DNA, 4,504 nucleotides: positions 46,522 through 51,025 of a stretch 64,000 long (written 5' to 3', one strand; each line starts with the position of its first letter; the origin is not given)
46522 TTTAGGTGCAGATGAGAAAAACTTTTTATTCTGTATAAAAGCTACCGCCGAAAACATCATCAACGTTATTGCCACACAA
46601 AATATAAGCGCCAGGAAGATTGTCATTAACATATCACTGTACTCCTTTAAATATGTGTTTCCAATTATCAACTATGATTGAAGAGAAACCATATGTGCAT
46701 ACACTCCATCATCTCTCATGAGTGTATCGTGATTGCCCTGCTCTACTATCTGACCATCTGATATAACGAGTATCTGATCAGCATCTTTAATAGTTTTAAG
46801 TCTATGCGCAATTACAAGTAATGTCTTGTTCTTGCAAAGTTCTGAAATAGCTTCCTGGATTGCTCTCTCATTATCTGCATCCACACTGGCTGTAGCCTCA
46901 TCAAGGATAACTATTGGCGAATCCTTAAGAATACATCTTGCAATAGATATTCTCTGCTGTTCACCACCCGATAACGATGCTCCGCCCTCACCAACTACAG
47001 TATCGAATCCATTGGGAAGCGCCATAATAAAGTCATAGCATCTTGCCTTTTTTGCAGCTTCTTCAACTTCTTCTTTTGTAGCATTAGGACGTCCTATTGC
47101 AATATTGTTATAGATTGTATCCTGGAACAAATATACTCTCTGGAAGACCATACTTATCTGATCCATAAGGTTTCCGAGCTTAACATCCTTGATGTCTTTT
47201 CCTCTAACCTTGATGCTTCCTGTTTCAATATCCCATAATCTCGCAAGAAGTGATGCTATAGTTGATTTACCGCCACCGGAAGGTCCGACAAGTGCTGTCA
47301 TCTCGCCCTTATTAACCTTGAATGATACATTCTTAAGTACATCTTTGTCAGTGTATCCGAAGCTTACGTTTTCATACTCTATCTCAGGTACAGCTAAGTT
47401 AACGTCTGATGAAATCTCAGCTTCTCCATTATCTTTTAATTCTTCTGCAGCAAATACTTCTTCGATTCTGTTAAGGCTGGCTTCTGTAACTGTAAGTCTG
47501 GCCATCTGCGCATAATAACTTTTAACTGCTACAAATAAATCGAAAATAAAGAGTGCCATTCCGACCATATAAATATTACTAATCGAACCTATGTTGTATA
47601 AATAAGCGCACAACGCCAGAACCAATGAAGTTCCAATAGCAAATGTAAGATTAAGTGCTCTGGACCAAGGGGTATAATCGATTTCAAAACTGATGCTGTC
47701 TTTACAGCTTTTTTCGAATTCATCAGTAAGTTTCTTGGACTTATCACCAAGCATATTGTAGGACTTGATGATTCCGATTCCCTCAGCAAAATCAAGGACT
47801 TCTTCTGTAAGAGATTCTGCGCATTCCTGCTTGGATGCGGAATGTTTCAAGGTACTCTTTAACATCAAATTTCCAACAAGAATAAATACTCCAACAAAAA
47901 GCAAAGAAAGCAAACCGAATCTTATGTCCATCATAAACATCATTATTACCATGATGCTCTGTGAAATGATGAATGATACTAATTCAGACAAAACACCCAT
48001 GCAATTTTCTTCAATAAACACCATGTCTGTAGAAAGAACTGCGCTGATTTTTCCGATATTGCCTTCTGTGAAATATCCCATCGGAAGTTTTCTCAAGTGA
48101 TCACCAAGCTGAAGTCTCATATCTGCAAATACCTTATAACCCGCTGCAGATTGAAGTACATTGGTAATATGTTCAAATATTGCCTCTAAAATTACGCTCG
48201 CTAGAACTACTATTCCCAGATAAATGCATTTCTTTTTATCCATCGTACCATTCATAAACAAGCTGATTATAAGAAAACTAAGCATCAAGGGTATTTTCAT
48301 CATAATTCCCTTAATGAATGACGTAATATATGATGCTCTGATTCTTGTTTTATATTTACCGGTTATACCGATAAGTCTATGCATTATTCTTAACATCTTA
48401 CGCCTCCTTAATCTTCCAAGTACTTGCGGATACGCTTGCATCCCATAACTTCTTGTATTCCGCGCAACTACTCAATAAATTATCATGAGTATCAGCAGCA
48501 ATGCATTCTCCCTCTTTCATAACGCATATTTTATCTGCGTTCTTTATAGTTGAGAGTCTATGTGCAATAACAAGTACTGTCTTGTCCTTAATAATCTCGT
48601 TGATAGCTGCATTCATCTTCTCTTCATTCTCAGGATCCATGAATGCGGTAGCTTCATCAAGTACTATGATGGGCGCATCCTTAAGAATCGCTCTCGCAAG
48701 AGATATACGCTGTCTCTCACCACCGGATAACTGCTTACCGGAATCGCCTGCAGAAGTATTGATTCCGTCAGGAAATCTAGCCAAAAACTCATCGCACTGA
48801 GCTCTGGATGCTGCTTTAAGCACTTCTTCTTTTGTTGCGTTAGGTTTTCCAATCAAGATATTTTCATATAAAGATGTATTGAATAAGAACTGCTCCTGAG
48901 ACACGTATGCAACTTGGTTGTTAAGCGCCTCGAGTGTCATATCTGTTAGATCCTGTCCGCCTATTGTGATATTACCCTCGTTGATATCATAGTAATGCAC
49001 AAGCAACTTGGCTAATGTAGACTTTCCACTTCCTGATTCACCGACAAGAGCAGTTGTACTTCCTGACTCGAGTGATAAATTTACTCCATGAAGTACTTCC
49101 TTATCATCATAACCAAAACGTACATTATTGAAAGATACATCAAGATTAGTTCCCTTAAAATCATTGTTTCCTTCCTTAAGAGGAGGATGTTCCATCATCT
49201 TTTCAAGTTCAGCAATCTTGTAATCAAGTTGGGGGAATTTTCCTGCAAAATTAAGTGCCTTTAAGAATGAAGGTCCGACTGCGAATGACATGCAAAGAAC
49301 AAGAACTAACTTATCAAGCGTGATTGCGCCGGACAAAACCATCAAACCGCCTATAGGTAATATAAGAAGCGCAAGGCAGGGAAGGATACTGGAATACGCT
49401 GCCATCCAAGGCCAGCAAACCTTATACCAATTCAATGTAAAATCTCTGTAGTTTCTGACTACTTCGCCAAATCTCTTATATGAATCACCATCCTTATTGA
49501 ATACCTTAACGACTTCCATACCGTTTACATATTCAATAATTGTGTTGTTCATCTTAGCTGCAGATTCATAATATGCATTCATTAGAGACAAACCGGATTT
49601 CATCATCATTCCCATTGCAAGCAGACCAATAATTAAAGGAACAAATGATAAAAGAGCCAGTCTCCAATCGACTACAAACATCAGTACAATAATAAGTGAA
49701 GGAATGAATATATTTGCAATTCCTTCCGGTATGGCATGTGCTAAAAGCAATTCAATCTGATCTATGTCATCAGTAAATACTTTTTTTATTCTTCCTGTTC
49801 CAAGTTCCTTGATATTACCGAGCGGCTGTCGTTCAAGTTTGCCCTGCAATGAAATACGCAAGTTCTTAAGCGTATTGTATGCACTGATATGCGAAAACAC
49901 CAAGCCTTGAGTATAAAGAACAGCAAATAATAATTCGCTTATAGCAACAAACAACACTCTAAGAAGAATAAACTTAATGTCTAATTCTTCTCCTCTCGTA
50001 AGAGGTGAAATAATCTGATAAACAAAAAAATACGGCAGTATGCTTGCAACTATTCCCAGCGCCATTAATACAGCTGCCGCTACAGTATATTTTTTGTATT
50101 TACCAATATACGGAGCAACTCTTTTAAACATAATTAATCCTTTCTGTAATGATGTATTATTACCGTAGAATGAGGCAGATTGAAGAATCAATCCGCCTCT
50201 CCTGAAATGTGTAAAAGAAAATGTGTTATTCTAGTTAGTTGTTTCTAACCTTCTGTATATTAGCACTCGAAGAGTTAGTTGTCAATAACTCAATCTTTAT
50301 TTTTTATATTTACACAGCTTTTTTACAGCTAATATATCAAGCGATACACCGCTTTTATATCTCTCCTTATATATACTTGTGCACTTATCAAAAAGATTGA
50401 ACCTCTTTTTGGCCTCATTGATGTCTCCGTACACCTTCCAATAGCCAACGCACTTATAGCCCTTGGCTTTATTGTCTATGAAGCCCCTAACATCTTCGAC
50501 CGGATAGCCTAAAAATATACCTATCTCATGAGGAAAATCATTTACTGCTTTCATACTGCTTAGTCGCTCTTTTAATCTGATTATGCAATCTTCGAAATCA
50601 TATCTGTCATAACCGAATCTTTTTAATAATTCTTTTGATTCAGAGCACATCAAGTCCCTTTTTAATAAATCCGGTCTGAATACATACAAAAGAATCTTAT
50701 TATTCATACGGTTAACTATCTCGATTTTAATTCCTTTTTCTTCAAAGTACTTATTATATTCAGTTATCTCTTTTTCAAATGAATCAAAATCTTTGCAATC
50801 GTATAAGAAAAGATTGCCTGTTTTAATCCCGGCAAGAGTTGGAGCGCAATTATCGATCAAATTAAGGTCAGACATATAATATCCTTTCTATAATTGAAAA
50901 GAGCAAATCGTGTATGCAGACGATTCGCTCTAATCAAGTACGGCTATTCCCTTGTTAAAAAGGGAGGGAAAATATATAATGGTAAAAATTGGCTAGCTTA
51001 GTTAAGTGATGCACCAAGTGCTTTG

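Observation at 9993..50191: NRPS-free, multiplied equibactin/Mpt-like uptake modules with a processing-enzyme toolkit: candidate xenosiderophore capture system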

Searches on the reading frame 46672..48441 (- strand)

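Call 6: search_protein_families(library=pfam, proteins=[window:46672-48441:-], max_evalue=0.01)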
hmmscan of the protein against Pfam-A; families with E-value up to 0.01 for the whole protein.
window:46672-48441:- (589 aa): 7 families
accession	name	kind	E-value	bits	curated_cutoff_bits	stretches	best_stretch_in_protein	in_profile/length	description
PF00005.33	ABC_tran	-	5.1e-32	111.8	25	1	369-518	1-137/137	ABC transporter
PF00664.28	ABC_membrane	-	7.1e-14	52.6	28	1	44-297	11-261/274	ABC transporter transmembrane region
PF02463.25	SMC_N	-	2e-09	37.7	40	1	380-561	25-212/220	RecF/RecN/SMC N terminal domain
PF03193.22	RsgA_GTPase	-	7.6e-05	23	30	1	347-412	75-139/174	RsgA GTPase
PF00270.35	DEAD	-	0.00044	20.4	26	1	377-540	12-153/167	DEAD/DEAH box helicase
PF00004.35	AAA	-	0.0031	18.4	21.2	0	384-435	3-52/131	ATPase family associated with various cellular activities (AAA)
PF13555.12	AAA_29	-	0.0073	16.5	27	0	372-395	15-38/61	P-loop containing region of AAA domain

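Call 22: search_protein_families(library=ncbifam, proteins=[window:46672-48441:-], max_evalue=1e-10)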
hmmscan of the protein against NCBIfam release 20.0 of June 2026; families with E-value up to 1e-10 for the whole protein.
window:46672-48441:- (589 aa): 172 families (the best 25 are shown)
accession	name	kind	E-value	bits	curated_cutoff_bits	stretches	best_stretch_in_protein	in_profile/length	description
TIGR02203.1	MsbA_lipidA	equivalog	8.6e-106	354.7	602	1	21-588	3-569/572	lipid A export permease/ATP-binding protein MsbA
NF008381.0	PRK11176.1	equivalog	3e-98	329.7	867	1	17-588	10-579/582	lipid A ABC transporter ATP-binding protein/permease MsbA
TIGR02204.1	MsbA_rel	hypoth_equivalog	1.6e-97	327.6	780.4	1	19-588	5-575/576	ABC transporter, permease/ATP-binding protein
NF010178.0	PRK13657.1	equivalog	1.4e-96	324.2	733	1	110-586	93-568/588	glucan ABC transporter ATP-binding protein/ permease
NF045513.1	HepA_fam_ABC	equivalog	2.3e-95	320.3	725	1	41-581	63-602/610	heterocyst formation ABC transporter subunit HepA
NF052233.1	CphA_assoc_ABC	equivalog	6.2e-88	296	880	1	47-588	205-743/766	cyanophycin metabolism-associated ABC transporter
TIGR01846.1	type_I_sec_HlyB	subfamily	2.4e-83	280.7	725.55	1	30-589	137-693/694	type I secretion system permease/ATPase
TIGR00958.1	3a01208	subfamily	3.5e-81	273.5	874.6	1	19-585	148-711/711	antigen peptide transporter 2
TIGR02857.1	CydD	equivalog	5.4e-79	266.5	435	1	33-559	4-528/529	thiol reductant ABC exporter subunit CydD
TIGR01192.1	chvA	subfamily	8.8e-78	262.4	585.4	1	157-585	140-567/585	glucan export ABC transporter ATP-binding protein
TIGR03796.1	NHLM_micro_ABC1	equivalog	3.3e-77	260.3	853.3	1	48-585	171-709/710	NHLP family bacteriocin export ABC transporter peptidase/permease/ATPase subunit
NF008055.0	PRK10789.1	equivalog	3.2e-76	257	845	1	46-588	30-571/590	SmdA family multidrug ABC transporter permease/ATP-binding protein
NF008364.0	PRK11160.1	equivalog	1.6e-74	251.5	630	1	92-585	79-572/575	heme ABC transporter ATP-binding protein/permease CydC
TIGR03797.1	NHLM_micro_ABC2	equivalog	3e-71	240.8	709.4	1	30-588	134-685/686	NHLP bacteriocin export ABC transporter permease/ATPase subunit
TIGR01193.1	bacteriocin_ABC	subfamily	1.1e-70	239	523.85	1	20-585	144-706/708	peptide cleavage/export ABC transporter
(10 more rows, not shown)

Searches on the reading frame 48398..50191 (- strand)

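Call 6: search_protein_families(library=pfam, proteins=[window:48398-50191:-], max_evalue=0.01)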
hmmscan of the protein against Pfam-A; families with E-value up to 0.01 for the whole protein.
window:48398-50191:- (597 aa): 10 families
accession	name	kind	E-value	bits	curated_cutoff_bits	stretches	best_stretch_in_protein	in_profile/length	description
PF00005.33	ABC_tran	-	6.6e-34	117.9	25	1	367-516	1-137/137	ABC transporter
PF00664.28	ABC_membrane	-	3.1e-25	89.8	28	1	41-302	7-267/274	ABC transporter transmembrane region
PF02463.25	SMC_N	-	4.7e-10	39.7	40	1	378-559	25-212/220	RecF/RecN/SMC N terminal domain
PF13401.12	AAA_22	-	0.00014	22.6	27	1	378-523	6-101/130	AAA domain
PF03193.22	RsgA_GTPase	-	0.00096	19.5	30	1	363-408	93-137/174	RsgA GTPase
PF13481.12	AAA_25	-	0.0014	18.7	27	0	374-397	30-53/195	AAA domain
PF13555.12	AAA_29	-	0.0021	18.2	27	1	369-393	14-38/61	P-loop containing region of AAA domain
PF00004.35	AAA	-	0.0036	18.2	21.2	0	382-521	3-73/131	ATPase family associated with various cellular activities (AAA)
PF20720.3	nSTAND3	-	0.0057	16.8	27.2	0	375-402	15-42/155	Novel STAND NTPase 3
PF13500.12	AAA_26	-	0.0088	16.4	27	0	491-551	81-144/198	AAA domain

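Call 22: search_protein_families(library=ncbifam, proteins=[window:48398-50191:-], max_evalue=1e-10)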
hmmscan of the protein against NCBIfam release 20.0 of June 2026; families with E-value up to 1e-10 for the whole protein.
window:48398-50191:- (597 aa): 169 families (the best 25 are shown)
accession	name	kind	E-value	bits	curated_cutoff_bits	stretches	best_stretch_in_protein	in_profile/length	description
TIGR02203.1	MsbA_lipidA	equivalog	1.2e-97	327.8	602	1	21-584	1-567/572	lipid A export permease/ATP-binding protein MsbA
NF010178.0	PRK13657.1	equivalog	6.1e-90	302.3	733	1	21-587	6-571/588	glucan ABC transporter ATP-binding protein/ permease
NF045513.1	HepA_fam_ABC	equivalog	2.3e-89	300.5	725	1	81-577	100-600/610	heterocyst formation ABC transporter subunit HepA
TIGR02204.1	MsbA_rel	hypoth_equivalog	3.7e-87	293.3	780.4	1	21-582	5-571/576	ABC transporter, permease/ATP-binding protein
TIGR00958.1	3a01208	subfamily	1.3e-84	284.8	874.6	1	21-582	148-710/711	antigen peptide transporter 2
TIGR02857.1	CydD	equivalog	6.8e-84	282.7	435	1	33-558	2-529/529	thiol reductant ABC exporter subunit CydD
NF008381.0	PRK11176.1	equivalog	1.3e-81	274.7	867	1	20-584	11-577/582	lipid A ABC transporter ATP-binding protein/permease MsbA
NF052233.1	CphA_assoc_ABC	equivalog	3.3e-80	270.4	880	1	30-588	180-745/766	cyanophycin metabolism-associated ABC transporter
TIGR01846.1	type_I_sec_HlyB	subfamily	7.4e-80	269.1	725.55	1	21-585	126-691/694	type I secretion system permease/ATPase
TIGR03375.1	type_I_sec_LssB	subfamily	6.6e-77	259.3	693.1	1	165-576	276-692/696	type I secretion system permease/ATPase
NF008056.1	PRK10790.1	equivalog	1.7e-72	244.8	746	1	16-584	5-573/584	SmdB family multidrug efflux ABC transporter permease/ATP-binding protein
TIGR03796.1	NHLM_micro_ABC1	equivalog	7.1e-72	242.7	853.3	1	30-582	154-708/710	NHLP family bacteriocin export ABC transporter peptidase/permease/ATPase subunit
TIGR01193.1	bacteriocin_ABC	subfamily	6.1e-71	239.9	523.85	1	22-583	144-706/708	peptide cleavage/export ABC transporter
NF008364.0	PRK11160.1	equivalog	4.1e-70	237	630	1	98-583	82-572/575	heme ABC transporter ATP-binding protein/permease CydC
TIGR02868.1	CydC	equivalog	7.9e-70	236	329.05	1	24-546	3-530/530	thiol reductant ABC exporter subunit CydC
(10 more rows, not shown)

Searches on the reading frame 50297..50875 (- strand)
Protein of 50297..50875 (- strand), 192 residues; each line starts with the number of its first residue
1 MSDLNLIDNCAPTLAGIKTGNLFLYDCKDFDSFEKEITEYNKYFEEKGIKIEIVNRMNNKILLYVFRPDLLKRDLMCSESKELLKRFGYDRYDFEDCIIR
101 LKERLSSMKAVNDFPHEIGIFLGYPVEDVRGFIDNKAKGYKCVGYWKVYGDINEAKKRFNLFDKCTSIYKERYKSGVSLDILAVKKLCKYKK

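Call 8: search_protein_families(library=pfam, proteins=[window:50297-50875:-], max_evalue=0.0001)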
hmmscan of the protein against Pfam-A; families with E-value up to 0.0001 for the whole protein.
window:50297-50875:- (192 aa): 1 family
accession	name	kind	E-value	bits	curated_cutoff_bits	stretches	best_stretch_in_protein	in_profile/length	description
PF12672.12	DUF3793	-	1.1e-57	195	25.1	1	6-180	1-164/167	Protein of unknown function (DUF3793)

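Call 79: search_protein_families(library=ncbifam, proteins=[window:50297-50875:-], max_evalue=0.00001)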
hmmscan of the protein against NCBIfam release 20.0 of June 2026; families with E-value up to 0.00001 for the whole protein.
window:50297-50875:- (192 aa): 0 families
